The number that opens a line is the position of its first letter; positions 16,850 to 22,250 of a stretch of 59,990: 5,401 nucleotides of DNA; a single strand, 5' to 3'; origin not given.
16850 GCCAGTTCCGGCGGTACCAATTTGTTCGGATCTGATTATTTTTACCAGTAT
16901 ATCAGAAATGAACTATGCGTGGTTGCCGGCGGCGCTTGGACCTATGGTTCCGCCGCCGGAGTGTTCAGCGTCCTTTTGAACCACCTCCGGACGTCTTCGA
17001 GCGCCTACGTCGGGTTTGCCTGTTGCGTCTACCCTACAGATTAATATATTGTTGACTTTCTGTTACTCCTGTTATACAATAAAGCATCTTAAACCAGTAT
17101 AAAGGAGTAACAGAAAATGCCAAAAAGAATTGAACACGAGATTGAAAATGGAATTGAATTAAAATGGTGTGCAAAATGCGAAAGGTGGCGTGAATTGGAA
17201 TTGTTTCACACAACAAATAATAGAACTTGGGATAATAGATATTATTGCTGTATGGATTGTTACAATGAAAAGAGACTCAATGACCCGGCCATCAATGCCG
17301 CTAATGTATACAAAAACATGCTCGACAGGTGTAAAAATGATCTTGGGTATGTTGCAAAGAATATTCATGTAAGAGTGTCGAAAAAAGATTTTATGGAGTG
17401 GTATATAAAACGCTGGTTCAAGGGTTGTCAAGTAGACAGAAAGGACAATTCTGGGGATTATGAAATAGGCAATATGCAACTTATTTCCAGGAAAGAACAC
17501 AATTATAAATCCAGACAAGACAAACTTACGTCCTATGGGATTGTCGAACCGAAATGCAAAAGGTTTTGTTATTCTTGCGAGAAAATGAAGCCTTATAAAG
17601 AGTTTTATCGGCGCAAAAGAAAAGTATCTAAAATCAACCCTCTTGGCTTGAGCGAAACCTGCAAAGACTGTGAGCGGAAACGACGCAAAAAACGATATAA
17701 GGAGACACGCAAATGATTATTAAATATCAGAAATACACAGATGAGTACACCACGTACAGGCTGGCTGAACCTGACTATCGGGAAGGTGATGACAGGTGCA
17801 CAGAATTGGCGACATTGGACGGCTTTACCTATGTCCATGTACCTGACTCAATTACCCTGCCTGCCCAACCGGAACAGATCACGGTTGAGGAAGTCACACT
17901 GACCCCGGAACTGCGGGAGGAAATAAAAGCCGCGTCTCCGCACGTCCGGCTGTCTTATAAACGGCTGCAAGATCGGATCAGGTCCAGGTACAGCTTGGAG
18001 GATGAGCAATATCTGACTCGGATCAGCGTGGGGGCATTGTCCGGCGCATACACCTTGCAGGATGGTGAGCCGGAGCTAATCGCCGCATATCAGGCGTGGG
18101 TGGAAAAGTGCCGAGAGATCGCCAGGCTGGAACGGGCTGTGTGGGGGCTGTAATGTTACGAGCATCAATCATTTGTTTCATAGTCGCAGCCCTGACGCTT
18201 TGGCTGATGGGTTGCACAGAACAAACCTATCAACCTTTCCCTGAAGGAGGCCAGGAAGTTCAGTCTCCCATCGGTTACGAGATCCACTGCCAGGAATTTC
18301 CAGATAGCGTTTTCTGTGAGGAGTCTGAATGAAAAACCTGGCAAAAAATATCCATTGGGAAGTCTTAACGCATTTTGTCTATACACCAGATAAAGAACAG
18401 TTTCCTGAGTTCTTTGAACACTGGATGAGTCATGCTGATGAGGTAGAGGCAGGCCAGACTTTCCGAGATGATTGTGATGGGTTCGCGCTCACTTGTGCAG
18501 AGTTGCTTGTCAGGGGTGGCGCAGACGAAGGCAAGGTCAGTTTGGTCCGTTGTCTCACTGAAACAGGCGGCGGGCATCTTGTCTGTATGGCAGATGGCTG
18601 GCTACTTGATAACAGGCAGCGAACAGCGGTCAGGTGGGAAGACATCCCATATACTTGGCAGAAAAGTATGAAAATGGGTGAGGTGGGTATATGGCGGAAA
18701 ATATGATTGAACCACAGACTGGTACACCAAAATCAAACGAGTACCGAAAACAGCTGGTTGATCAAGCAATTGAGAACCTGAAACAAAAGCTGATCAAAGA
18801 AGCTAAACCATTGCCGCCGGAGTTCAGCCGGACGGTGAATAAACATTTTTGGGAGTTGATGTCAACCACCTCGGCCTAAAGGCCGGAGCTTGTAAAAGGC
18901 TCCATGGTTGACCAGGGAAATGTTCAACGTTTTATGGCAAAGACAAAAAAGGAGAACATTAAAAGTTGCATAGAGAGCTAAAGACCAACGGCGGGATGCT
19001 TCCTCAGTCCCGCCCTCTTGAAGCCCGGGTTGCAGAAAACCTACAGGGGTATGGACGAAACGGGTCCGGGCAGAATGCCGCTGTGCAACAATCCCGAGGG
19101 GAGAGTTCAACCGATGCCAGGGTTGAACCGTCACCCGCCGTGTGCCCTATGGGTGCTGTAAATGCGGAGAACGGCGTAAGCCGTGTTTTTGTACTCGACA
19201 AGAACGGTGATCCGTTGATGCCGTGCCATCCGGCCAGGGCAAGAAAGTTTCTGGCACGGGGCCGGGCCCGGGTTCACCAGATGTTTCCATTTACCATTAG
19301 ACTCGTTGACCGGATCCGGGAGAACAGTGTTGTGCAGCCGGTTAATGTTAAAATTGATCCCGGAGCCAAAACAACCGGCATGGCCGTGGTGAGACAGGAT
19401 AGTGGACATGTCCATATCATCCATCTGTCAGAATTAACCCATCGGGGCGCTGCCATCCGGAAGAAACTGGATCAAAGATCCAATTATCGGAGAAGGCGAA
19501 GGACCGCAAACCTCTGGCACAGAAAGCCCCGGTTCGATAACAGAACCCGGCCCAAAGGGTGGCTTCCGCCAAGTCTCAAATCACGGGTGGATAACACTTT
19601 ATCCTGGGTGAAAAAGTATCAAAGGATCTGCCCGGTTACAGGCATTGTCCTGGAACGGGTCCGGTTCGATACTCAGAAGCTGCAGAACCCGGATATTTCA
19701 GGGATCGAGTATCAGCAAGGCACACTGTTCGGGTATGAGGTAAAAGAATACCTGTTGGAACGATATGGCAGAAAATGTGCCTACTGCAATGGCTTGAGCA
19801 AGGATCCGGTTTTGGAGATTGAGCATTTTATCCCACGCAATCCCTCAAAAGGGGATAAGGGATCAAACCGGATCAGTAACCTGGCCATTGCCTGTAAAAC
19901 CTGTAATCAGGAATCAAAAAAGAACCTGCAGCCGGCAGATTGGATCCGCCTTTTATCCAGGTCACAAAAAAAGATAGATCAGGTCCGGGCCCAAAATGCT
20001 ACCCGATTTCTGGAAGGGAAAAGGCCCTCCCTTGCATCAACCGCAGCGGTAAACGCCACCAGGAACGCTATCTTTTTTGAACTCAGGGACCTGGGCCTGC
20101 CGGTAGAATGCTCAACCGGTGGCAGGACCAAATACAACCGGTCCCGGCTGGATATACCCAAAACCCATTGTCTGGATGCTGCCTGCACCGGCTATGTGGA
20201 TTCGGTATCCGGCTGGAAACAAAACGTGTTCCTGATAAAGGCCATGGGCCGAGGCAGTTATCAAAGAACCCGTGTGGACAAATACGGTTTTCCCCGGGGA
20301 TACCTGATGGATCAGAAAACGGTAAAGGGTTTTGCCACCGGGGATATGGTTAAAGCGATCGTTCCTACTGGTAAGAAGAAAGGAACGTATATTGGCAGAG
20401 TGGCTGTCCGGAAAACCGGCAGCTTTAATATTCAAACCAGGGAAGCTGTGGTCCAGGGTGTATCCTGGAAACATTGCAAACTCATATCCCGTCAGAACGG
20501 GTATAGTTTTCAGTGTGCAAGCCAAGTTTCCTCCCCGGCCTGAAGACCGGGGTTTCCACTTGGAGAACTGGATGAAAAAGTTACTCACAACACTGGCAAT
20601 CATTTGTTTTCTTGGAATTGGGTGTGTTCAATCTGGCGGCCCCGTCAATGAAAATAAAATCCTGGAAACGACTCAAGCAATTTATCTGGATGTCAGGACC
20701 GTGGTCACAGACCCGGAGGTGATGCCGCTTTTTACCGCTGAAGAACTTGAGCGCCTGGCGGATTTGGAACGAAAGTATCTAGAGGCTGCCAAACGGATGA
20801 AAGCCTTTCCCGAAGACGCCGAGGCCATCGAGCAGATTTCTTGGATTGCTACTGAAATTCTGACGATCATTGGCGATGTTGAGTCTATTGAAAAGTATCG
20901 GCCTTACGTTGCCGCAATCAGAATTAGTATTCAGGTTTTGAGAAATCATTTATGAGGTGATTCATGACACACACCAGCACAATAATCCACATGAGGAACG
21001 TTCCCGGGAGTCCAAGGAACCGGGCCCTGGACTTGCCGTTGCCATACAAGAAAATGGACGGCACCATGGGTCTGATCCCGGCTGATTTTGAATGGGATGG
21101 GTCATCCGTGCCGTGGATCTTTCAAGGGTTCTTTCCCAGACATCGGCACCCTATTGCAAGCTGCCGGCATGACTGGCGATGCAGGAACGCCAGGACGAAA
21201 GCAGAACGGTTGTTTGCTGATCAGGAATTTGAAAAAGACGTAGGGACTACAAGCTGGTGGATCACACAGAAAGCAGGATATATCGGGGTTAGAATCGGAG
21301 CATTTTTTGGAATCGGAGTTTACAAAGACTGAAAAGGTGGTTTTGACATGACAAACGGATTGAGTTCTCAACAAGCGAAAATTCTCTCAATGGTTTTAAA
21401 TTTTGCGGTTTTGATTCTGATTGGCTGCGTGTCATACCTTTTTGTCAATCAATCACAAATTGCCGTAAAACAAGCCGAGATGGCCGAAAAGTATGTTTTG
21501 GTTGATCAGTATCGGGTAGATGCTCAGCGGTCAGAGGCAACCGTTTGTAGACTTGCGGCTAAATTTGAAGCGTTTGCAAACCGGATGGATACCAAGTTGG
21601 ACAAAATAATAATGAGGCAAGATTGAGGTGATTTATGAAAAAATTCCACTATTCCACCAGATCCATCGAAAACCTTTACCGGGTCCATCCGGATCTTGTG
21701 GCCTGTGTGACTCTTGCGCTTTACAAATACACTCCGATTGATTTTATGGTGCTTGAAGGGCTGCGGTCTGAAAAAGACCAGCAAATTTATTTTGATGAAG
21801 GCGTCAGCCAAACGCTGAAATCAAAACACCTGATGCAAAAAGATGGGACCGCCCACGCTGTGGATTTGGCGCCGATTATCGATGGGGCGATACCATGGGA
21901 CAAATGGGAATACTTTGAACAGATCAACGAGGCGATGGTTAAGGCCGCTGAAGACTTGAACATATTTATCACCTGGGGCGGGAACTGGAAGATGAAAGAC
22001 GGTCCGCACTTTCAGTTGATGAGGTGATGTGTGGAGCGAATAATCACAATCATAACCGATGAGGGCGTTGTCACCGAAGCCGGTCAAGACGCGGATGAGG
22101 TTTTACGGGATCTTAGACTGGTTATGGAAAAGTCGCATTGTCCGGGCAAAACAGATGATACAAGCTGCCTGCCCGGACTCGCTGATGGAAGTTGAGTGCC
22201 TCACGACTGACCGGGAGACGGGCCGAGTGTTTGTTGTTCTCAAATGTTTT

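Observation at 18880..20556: Intact IscB RNA-guided nuclease with an upstream omega-RNA-like structured leader, embedded in a phage late/lysis region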

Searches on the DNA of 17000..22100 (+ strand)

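Call 9: search_dna_similar(query=window:17000-22100:+, collection=phages, mode=distant)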
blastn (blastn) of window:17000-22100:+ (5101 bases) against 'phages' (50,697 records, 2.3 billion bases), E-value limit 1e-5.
Records with a match: 15; places in all: 15; records where one place covers at least 80% of the query: 0.
Best place of each record, by identity: 90-95% 8; 80-90% 3; 60-80% 4.
By first word of the organism name: Ralstonia 11; Salmonella 4.
By host as written in the record: Ralstonia pseudosolanacearum I-31 (MT043) 7; Salmonella enterica subsp. enterica serovar Kentucky 4; Ralstonia pseudosolanacearum I-15 (MT014) 3; Ralstonia pseudosolanacearum I-15 (MT017) 1.
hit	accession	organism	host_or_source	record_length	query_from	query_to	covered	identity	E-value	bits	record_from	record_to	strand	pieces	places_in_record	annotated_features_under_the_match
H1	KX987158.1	Salmonella phage vB_SenS_Sasha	Salmonella enterica subsp. enterica ...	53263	4895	5019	2%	71.9%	1e-7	66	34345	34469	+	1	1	endolysin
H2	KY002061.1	Salmonella phage vB_SenS_Sergei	Salmonella enterica subsp. enterica ...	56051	4895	5019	2%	71.9%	1e-7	66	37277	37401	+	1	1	endolysin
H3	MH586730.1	Salmonella phage Solent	Salmonella enterica subsp. enterica ...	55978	4895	5019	2%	71.9%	1e-7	66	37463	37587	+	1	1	endolysin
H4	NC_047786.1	Salmonella phage vB_SenS_Sasha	Salmonella enterica subsp. enterica ...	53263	4895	5019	2%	71.9%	1e-7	66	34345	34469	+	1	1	endolysin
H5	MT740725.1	Ralstonia phage Adzire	Ralstonia pseudosolanacearum I-31 ...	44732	1861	1921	1%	90.2%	8e-11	78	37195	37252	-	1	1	none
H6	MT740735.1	Ralstonia phage Elie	Ralstonia pseudosolanacearum I-15 ...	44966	1861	1921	1%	90.2%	8e-11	78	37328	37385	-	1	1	none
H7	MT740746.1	Ralstonia phage Sarlave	Ralstonia pseudosolanacearum I-31 ...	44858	1861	1921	1%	90.2%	8e-11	78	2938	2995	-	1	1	none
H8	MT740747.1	Ralstonia phage Simangalove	Ralstonia pseudosolanacearum I-31 ...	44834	1861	1921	1%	90.2%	8e-11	78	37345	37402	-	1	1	none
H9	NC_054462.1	Ralstonia phage Adzire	Ralstonia pseudosolanacearum I-31 ...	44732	1861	1921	1%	90.2%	8e-11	78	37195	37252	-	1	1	none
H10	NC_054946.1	Ralstonia phage Simangalove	Ralstonia pseudosolanacearum I-31 ...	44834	1861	1921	1%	90.2%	8e-11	78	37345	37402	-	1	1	none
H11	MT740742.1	Ralstonia phage Heva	Ralstonia pseudosolanacearum I-31 ...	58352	1862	1921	1%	90.0%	3e-10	76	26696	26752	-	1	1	none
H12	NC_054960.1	Ralstonia phage Heva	Ralstonia pseudosolanacearum I-31 ...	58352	1862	1921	1%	90.0%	3e-10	76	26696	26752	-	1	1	none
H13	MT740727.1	Ralstonia phage Alix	Ralstonia pseudosolanacearum I-15 ...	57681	1861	1921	1%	86.9%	4e-8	69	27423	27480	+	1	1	none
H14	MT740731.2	Ralstonia phage Claudette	Ralstonia pseudosolanacearum I-15 ...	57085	1861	1921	1%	86.9%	4e-8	69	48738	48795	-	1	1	none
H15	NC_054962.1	Ralstonia phage Claudette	Ralstonia pseudosolanacearum I-15 ...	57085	1861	1921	1%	86.9%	4e-8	69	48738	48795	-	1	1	none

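Call 21: get_annotated_region(hit=H5, flank=3000)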
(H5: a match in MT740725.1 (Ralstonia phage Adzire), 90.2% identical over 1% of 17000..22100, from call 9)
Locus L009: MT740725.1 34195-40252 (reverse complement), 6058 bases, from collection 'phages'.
description: Ralstonia phage Adzire, complete genome.
organism: Ralstonia phage Adzire (NCBI taxid 2759711)
taxonomy: Viruses; Duplodnaviria; Heunggongvirae; Uroviricota; Caudoviricetes; Bakolyvirus; Bakolyvirus simangalove
host: Ralstonia pseudosolanacearum I-31 (MT043); source: tomato greenhouse outside soil; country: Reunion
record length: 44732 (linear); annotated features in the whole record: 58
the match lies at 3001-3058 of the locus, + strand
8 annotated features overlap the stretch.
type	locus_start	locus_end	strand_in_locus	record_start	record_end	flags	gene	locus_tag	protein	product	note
CDS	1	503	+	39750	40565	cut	-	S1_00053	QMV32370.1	hypothetical protein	-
CDS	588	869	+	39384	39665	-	-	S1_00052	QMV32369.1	hypothetical protein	-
CDS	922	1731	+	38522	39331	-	-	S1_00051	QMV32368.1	hypothetical protein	-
CDS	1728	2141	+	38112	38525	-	-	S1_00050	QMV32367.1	hypothetical protein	-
CDS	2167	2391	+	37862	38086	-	-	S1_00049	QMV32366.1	hypothetical protein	-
CDS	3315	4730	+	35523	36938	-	-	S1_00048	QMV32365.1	hypothetical protein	-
CDS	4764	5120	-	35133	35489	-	-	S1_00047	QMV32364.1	hypothetical protein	-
CDS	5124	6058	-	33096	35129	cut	-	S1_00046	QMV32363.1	hypothetical protein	-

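Call 52: search_rna_families(sources=[L009, L015, L016, L022, L023, L024, L026, L031, L033, L036], threshold=gathering)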
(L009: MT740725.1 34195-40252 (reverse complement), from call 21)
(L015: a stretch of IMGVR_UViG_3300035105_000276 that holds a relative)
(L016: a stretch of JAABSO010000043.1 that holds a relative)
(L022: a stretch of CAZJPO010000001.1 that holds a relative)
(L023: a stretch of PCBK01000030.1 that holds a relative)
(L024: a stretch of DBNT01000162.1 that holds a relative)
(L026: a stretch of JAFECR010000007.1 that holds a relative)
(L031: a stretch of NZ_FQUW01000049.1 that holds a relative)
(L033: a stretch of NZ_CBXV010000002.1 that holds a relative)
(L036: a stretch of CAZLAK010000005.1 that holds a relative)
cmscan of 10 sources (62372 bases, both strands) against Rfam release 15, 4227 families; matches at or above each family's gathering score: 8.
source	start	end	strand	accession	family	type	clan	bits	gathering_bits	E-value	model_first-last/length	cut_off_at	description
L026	2237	2468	+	RF02033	HEARO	Gene;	-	141.2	83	2.1e-29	1-211/211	no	HNH endonuclease-associated RNA and ORF (HEARO) RNA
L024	2255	2469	+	RF02033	HEARO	Gene;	-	133.1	83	2.1e-27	1-211/211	no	HNH endonuclease-associated RNA and ORF (HEARO) RNA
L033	2204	2461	+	RF02033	HEARO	Gene;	-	128.8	83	2.3e-26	1-211/211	no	HNH endonuclease-associated RNA and ORF (HEARO) RNA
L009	3002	3236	+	RF02033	HEARO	Gene;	-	120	83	3.2e-24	1-211/211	no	HNH endonuclease-associated RNA and ORF (HEARO) RNA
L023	2215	2445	+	RF02033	HEARO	Gene;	-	120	83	3.1e-24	1-211/211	no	HNH endonuclease-associated RNA and ORF (HEARO) RNA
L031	2148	2434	+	RF02033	HEARO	Gene;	-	119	83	5.5e-24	1-211/211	no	HNH endonuclease-associated RNA and ORF (HEARO) RNA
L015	2713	2961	+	RF02033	HEARO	Gene;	-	102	83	7.4e-20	1-211/211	no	HNH endonuclease-associated RNA and ORF (HEARO) RNA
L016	2213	2461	+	RF02033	HEARO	Gene;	-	99.9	83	2.4e-19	1-211/211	no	HNH endonuclease-associated RNA and ORF (HEARO) RNA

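Call 69: search_dna_similar(query=L009:1500-6058:+, collection=phages, mode=near, max_rows=30)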
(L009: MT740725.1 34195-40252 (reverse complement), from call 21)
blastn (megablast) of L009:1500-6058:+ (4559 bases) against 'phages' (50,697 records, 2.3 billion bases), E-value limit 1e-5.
Records with a match: 21; places in all: 38; records where one place covers at least 80% of the query: 6.
Best place of each record, by identity: >=99% 12; 95-99% 8; 80-90% 1.
By first word of the organism name: Ralstonia 21.
By host as written in the record: Ralstonia pseudosolanacearum I-31 (MT043) 10; Ralstonia pseudosolanacearum I-33 (MT009) 3; Ralstonia pseudosolanacearum I-15 (MT014) 3; Ralstonia pseudosolanacearum I-31 (MT035) 3; Ralstonia pseudosolanacearum I-15 (MT017) 1; Ralstonia solanacearum and Ralstonia pseudosolanacearum 1.
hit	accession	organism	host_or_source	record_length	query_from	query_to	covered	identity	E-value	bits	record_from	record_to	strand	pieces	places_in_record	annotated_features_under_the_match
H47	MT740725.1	Ralstonia phage Adzire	Ralstonia pseudosolanacearum I-31 ...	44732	1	4559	100%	100.0%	0e+0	8419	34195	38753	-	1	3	hypothetical protein (x6)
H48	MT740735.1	Ralstonia phage Elie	Ralstonia pseudosolanacearum I-15 ...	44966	1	4559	100%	100.0%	0e+0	8419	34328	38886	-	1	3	hypothetical protein (x6)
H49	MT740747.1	Ralstonia phage Simangalove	Ralstonia pseudosolanacearum I-31 ...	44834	1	4559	100%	100.0%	0e+0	8419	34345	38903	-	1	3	hypothetical protein (x6)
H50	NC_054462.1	Ralstonia phage Adzire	Ralstonia pseudosolanacearum I-31 ...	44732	1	4559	100%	100.0%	0e+0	8419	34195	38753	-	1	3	HNH endonuclease | tail fiber protein | dATP / dGTP pyrophosphohydrolase | holin | hypothetical protein | and 1 other names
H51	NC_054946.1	Ralstonia phage Simangalove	Ralstonia pseudosolanacearum I-31 ...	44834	1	4559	100%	100.0%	0e+0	8419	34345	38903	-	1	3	HNH endonuclease | tail fiber protein | dATP / dGTP pyrophosphohydrolase | holin | hypothetical protein | and 1 other names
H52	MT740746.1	Ralstonia phage Sarlave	Ralstonia pseudosolanacearum I-31 ...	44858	1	4496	99%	100.0%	0e+0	8303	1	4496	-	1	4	hypothetical protein (x6)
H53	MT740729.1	Ralstonia phage Bakoly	Ralstonia pseudosolanacearum I-33 ...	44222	1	4559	62%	98.6%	0e+0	5015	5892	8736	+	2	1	hypothetical protein (x5)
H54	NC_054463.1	Ralstonia phage Bakoly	Ralstonia pseudosolanacearum I-33 ...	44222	1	4559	62%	98.6%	0e+0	5015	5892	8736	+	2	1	tail fiber protein | dATP / dGTP pyrophosphohydrolase | holin | hypothetical protein | immunity to superinfection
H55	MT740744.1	Ralstonia phage Jenny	Ralstonia pseudosolanacearum I-33 ...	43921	1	4559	62%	98.5%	0e+0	5009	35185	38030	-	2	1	hypothetical protein (x5)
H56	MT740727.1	Ralstonia phage Alix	Ralstonia pseudosolanacearum I-15 ...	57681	1502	3239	38%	98.8%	0e+0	3094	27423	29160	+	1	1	hypothetical protein (x2)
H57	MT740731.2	Ralstonia phage Claudette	Ralstonia pseudosolanacearum I-15 ...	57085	1502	3239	38%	98.8%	0e+0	3094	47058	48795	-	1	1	hypothetical protein (x2)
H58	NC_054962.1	Ralstonia phage Claudette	Ralstonia pseudosolanacearum I-15 ...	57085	1502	3239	38%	98.8%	0e+0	3094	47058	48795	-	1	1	HNH endonuclease | DksA-like zinc-finger protein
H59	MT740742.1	Ralstonia phage Heva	Ralstonia pseudosolanacearum I-31 ...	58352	1503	3234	38%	99.0%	0e+0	3105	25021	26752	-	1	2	hypothetical protein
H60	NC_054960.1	Ralstonia phage Heva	Ralstonia pseudosolanacearum I-31 ...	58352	1503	3234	38%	99.0%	0e+0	3105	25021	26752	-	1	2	HNH endonuclease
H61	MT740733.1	Ralstonia phage Dimitile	Ralstonia pseudosolanacearum I-31 ...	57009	1844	3237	31%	98.7%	0e+0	2475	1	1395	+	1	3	hypothetical protein (x2)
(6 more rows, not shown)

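Call 70: get_annotated_region(hit=H53, flank=200)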
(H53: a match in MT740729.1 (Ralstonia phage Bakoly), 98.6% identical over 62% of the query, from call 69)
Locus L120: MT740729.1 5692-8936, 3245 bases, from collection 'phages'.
description: Ralstonia phage Bakoly, complete genome.
organism: Ralstonia phage Bakoly (NCBI taxid 2759709)
taxonomy: Viruses; Duplodnaviria; Heunggongvirae; Uroviricota; Caudoviricetes; Bakolyvirus; Bakolyvirus bakoly
host: Ralstonia pseudosolanacearum I-33 (MT009); source: aubergine plant field; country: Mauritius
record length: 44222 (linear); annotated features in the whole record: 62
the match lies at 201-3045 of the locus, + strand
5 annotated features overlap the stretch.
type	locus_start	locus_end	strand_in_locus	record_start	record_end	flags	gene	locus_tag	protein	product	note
CDS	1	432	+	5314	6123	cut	-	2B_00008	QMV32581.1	hypothetical protein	-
CDS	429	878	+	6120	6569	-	-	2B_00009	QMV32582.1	hypothetical protein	-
CDS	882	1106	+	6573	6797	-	-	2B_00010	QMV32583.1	hypothetical protein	-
CDS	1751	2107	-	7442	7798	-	-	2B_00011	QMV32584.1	hypothetical protein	-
CDS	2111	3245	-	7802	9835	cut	-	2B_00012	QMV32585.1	hypothetical protein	-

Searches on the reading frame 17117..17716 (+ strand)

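Call 5: search_protein_families(library=pfam, proteins=[window:17117-17716:+], max_evalue=0.01)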
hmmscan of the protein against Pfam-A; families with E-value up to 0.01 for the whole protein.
window:17117-17716:+ (199 aa): 2 families
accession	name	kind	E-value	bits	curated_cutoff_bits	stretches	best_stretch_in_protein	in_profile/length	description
PF03110.19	SBP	-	0.0032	18.2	27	0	144-170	35-61/75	SBP domain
PF03264.19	Cytochrom_NNT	-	0.0054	16.9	24.1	1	143-186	31-72/174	NapC/NirT cytochrome c family, N-terminal region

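Call 48: search_protein_families(library=pfam, alignment_id=A1, max_evalue=0.001)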
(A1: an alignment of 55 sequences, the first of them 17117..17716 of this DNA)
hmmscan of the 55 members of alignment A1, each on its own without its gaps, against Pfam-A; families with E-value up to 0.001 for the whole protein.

A. member 1, window:17117-17716:+ (199 aa): 0 families

B. families by the number of members that match (of 55 scanned): 15 families
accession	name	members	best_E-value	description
PF13392.12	HNH_3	3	1.8e-16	HNH endonuclease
PF18909.5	dGTP_diPhyd_N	1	4.9e-32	dATP/dGTP diphosphohydrolase, N-terminal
PF04851.21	ResIII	1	3.2e-25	Type III restriction enzyme, res subunit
PF06356.17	DUF1064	1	4.3e-21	Protein of unknown function (DUF1064)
PF24175.2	SU10_adaptor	1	8.1e-16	SU10 adaptor protein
PF00271.37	Helicase_C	1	3e-14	Helicase conserved C-terminal domain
PF01844.29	HNH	1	4.1e-13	HNH endonuclease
PF16793.10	RepB_primase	1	1.9e-12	RepB DNA-primase N-terminal domain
PF14279.12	HNH_5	1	6.1e-12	HNH endonuclease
PF00270.35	DEAD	1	1.1e-10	DEAD/DEAH box helicase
PF07463.16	NUMOD4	1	1.2e-07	NUMOD4 motif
PF13395.12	HNH_4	1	3.8e-07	HNH endonuclease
PF18766.7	SWI2_SNF2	1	2e-06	SWI2/SNF2 ATPase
PF08708.16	PriCT_1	1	2.1e-06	Primase C terminal 1 (PriCT-1)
PF20720.3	nSTAND3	1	0.00018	Novel STAND NTPase 3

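Call 64: search_protein_families(library=ncbifam, proteins=[window:17117-17716:+], max_evalue=0.001)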
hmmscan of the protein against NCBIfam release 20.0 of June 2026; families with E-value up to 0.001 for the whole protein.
window:17117-17716:+ (199 aa): 0 families

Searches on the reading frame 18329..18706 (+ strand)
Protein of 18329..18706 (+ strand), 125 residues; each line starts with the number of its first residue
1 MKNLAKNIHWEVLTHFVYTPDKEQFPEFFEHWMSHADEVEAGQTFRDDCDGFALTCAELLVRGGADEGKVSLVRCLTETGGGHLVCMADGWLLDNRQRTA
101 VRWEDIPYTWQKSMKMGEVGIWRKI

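Call 5: search_protein_families(library=pfam, proteins=[window:18329-18706:+], max_evalue=0.01)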
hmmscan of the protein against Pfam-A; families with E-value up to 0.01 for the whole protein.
window:18329-18706:+ (125 aa): 1 family
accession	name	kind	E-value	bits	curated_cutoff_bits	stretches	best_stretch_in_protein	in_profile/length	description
PF06035.17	Peptidase_C93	-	3.4e-08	33.9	27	1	37-125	66-157/162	Bacterial transglutaminase-like cysteine proteinase BTLCP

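Call 17: find_related_loci(query=window:18329-18706:+, collection=viral_contigs, flank=6000)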
Query window:18329-18706:+ (125 aa) in viral_contigs; peptide patterns used: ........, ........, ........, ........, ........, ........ (x = any residue, [..] = any of these).
13 stretches matched a pattern, but none encodes a relative of the query by tblastn (E <= 1e-3).
